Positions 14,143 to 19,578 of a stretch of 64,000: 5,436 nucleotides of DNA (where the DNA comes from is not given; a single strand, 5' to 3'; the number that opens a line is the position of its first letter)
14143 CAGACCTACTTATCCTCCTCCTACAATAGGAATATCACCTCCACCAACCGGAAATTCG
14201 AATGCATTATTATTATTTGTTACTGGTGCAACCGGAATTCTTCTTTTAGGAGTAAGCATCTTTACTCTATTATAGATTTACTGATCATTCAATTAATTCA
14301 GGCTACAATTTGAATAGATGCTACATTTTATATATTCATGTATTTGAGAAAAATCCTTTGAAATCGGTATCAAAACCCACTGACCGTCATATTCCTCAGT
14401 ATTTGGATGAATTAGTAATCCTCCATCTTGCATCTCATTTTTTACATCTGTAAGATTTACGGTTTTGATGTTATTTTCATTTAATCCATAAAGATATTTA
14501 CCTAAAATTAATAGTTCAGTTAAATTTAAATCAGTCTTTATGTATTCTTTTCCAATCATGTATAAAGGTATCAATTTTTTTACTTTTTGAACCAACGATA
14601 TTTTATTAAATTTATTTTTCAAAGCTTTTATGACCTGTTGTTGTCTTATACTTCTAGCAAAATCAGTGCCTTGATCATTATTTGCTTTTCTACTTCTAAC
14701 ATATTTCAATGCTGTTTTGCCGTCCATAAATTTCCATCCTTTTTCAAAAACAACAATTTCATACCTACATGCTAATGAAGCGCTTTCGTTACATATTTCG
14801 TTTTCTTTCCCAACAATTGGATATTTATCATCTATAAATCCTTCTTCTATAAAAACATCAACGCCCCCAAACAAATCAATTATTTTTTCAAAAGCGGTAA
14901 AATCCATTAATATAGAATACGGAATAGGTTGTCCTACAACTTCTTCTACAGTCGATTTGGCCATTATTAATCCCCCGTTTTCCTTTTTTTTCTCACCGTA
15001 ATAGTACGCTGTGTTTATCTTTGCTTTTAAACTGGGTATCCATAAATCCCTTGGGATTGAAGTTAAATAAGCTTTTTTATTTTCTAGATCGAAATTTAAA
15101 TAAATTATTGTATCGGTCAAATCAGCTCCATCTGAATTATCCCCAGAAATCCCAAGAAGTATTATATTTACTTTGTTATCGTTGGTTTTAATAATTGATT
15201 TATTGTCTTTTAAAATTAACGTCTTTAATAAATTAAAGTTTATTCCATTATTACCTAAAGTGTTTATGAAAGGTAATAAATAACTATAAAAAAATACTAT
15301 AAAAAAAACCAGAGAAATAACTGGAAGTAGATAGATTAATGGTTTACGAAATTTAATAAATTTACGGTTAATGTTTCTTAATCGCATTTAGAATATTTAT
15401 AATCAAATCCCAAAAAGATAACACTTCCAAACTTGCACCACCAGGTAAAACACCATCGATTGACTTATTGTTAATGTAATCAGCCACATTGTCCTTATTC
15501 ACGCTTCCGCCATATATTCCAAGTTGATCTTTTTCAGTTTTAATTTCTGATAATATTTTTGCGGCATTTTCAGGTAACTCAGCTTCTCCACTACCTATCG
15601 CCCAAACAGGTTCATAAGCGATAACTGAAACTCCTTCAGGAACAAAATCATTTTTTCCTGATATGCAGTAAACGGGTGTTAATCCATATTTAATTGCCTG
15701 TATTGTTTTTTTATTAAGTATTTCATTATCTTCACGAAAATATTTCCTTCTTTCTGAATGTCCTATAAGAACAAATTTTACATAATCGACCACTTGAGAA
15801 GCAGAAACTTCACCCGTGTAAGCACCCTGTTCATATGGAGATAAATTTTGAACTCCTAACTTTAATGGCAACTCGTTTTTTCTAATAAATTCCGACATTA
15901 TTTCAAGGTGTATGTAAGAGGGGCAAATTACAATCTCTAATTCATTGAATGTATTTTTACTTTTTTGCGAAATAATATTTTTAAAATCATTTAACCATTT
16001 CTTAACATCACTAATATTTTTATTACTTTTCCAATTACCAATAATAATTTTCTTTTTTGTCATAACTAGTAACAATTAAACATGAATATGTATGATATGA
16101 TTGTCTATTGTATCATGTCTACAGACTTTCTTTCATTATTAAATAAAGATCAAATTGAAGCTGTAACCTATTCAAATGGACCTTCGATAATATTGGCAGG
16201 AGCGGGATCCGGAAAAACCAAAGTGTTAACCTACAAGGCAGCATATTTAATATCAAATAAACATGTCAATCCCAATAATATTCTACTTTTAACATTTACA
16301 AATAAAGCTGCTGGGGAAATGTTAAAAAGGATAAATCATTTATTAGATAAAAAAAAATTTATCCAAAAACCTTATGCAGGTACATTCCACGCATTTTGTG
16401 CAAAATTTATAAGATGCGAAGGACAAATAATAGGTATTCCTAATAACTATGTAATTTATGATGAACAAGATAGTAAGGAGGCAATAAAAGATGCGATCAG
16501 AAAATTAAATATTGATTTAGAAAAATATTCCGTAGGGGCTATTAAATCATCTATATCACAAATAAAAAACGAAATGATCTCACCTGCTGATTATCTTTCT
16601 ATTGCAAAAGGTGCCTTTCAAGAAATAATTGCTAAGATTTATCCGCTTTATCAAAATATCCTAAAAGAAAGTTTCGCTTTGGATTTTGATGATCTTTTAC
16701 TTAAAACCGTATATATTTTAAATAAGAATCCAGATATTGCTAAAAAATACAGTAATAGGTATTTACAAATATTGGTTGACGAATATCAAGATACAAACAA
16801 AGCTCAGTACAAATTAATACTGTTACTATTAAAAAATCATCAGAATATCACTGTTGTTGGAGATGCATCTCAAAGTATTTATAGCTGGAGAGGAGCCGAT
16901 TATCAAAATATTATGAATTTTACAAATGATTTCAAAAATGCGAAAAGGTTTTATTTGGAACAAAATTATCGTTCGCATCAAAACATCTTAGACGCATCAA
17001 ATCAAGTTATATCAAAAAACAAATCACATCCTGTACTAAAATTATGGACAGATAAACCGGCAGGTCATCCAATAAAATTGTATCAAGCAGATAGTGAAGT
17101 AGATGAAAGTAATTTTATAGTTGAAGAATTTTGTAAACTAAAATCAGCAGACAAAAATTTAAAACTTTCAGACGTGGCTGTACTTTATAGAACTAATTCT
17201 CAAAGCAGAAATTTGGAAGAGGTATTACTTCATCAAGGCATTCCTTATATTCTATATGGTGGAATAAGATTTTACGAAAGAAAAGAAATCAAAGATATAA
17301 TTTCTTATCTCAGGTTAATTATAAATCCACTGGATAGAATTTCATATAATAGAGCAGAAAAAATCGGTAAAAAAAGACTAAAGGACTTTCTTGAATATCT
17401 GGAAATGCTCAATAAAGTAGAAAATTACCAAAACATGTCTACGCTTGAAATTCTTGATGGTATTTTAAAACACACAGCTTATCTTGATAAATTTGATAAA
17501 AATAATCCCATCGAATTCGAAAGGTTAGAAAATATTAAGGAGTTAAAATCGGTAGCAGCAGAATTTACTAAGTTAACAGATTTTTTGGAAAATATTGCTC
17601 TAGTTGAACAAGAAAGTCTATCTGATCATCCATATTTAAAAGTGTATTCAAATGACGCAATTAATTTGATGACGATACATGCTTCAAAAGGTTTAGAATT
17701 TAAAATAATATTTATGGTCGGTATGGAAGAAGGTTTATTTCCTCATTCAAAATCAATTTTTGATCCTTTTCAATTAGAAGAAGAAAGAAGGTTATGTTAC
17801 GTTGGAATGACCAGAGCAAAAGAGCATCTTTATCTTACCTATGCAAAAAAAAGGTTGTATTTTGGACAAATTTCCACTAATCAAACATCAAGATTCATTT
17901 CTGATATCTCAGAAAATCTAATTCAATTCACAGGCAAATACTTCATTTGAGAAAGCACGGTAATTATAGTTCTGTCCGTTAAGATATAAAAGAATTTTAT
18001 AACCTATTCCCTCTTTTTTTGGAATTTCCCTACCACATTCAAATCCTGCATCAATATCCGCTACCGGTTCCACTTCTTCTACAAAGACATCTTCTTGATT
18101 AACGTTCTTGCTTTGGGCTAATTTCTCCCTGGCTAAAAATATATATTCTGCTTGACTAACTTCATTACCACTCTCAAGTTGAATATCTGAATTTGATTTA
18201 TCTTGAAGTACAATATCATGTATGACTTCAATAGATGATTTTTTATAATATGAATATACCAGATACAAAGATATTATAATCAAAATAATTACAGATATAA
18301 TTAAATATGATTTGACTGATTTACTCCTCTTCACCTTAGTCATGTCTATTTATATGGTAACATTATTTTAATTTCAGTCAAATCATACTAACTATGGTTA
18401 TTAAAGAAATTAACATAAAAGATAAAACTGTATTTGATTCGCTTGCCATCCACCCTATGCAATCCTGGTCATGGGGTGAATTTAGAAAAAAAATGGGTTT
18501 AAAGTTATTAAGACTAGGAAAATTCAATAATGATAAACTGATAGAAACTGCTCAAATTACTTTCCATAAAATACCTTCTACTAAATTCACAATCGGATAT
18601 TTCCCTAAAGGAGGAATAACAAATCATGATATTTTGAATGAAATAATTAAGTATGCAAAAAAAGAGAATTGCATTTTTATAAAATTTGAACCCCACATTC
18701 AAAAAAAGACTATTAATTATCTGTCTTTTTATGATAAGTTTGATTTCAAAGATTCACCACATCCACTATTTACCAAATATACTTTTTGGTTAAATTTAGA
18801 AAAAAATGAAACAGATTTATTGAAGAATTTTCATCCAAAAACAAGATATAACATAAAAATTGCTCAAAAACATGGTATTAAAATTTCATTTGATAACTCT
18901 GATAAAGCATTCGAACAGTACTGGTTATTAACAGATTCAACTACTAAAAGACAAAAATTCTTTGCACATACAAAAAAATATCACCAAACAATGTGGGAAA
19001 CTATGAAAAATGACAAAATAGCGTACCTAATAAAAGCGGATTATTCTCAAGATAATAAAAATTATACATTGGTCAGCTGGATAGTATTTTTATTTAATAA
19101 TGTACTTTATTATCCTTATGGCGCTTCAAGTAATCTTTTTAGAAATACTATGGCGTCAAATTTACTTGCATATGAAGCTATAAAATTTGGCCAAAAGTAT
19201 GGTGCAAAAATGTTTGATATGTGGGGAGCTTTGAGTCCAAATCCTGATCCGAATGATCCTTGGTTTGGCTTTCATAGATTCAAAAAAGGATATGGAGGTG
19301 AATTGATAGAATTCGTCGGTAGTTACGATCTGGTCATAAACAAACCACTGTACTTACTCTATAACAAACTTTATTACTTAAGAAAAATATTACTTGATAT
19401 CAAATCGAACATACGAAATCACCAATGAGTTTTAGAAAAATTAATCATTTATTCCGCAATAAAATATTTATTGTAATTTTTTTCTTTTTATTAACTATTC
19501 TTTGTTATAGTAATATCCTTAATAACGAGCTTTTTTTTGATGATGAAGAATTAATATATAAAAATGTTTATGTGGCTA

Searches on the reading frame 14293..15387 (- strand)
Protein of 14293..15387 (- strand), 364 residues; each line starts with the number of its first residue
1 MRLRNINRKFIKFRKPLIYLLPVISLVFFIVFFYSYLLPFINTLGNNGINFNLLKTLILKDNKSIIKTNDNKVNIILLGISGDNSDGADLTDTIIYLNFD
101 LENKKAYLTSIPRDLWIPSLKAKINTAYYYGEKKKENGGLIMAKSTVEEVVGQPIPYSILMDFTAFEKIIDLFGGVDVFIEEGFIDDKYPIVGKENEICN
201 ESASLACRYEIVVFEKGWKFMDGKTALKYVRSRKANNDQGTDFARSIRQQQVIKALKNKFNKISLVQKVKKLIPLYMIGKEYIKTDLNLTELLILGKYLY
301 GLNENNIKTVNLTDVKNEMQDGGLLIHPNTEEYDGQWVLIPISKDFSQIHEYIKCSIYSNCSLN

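Call 26: search_protein_families(library=pfam, proteins=[window:14293-15387:-], max_evalue=0.00001)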
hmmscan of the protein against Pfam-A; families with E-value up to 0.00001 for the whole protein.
window:14293-15387:- (364 aa): 1 family
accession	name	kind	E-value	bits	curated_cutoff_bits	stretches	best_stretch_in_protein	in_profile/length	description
PF03816.19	LytR_cpsA_psr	-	4.2e-31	108.6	24.6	1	91-260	2-148/150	LytR_cpsA_psr family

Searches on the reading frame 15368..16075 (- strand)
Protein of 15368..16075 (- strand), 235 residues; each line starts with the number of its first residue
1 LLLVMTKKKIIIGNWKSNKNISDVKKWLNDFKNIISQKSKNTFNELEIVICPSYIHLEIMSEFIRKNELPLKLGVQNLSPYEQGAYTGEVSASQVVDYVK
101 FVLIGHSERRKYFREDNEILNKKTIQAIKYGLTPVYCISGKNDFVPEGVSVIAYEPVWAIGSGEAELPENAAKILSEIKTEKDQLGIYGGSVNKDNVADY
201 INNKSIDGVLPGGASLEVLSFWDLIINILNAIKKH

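Call 26: search_protein_families(library=pfam, proteins=[window:15368-16075:-], max_evalue=0.00001)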
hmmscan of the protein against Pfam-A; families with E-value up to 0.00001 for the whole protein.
window:15368-16075:- (235 aa): 1 family
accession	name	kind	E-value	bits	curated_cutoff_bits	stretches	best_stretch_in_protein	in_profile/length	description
PF00121.24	TIM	-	2.8e-55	187.9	20.1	1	9-225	1-242/245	Triosephosphate isomerase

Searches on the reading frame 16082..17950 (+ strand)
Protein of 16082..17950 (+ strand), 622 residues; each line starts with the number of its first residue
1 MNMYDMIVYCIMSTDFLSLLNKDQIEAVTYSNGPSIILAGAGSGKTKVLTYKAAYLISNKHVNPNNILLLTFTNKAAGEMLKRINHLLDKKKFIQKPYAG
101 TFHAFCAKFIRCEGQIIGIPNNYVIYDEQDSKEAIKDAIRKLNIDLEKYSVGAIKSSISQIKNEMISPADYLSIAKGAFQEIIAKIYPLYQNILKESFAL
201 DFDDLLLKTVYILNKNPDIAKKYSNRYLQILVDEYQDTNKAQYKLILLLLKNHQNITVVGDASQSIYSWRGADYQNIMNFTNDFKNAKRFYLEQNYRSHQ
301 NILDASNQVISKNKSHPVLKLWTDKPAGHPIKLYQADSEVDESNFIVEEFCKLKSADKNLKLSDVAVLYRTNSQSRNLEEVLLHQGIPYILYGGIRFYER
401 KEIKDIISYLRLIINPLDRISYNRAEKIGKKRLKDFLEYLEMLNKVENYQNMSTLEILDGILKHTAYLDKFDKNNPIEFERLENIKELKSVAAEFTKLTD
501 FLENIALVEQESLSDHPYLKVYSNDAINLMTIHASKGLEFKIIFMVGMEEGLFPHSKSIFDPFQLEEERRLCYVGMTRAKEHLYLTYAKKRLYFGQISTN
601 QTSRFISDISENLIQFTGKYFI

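Call 26: search_protein_families(library=pfam, proteins=[window:16082-17950:+], max_evalue=0.00001)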
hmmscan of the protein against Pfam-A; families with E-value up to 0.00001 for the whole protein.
window:16082-17950:+ (622 aa): 4 families
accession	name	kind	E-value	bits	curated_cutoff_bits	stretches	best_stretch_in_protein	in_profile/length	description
PF00580.27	UvrD-helicase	-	4.8e-85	286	23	1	20-285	1-271/271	UvrD/REP helicase N-terminal domain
PF13361.12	UvrD_C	-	1.7e-64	218.9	25.6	2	291-462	2-166/350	UvrD-like helicase C-terminal domain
PF13245.12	AAA_19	-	1e-22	81.2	25.1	1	24-268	1-132/134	AAA domain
PF13538.12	UvrD_C_2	-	7.5e-10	39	27.4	1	529-586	4-52/52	UvrD-like helicase C-terminal domain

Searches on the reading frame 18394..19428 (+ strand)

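Call 26: search_protein_families(library=pfam, proteins=[window:18394-19428:+], max_evalue=0.00001)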
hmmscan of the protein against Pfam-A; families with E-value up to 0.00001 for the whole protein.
window:18394-19428:+ (344 aa): 1 family
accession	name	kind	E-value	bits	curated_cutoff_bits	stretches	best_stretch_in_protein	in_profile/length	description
PF02388.22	FemAB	-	1.1e-33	117.2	24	3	218-327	300-405/406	FemAB family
